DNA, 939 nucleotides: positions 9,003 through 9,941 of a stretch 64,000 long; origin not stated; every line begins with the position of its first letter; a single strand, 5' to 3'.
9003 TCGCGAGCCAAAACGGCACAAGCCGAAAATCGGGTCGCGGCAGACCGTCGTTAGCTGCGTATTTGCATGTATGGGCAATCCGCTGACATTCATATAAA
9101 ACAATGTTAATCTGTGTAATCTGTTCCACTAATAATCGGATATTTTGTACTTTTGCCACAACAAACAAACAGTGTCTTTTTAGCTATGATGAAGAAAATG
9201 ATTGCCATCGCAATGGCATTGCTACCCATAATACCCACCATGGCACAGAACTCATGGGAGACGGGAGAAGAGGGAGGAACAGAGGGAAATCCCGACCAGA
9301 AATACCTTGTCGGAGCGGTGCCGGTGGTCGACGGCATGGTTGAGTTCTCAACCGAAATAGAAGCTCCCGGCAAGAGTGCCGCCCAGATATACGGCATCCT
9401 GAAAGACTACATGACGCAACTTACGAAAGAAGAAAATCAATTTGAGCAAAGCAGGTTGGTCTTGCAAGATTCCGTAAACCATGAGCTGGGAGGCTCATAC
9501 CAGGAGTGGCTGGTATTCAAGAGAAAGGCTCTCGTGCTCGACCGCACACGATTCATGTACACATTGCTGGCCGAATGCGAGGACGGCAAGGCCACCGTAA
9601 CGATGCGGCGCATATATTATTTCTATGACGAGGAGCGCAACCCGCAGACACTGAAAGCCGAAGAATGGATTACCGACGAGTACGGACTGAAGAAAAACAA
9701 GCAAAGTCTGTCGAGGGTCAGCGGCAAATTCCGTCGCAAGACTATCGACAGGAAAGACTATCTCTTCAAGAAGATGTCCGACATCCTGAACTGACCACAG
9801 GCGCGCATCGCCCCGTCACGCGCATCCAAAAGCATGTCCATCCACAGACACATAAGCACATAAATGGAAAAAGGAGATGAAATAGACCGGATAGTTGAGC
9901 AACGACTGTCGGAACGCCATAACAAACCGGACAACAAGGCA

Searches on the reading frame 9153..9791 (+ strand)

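Call 9: search_protein_families(library=pfam, proteins=[window:9153-9791:+])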
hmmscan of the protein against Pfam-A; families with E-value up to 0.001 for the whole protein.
window:9153-9791:+ (213 aa): 1 family
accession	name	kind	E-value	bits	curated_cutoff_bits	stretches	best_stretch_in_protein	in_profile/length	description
PF14730.11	DUF4468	-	1.1e-28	99.8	22.6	1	65-158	1-92/92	Domain of unknown function (DUF4468) with TBP-like fold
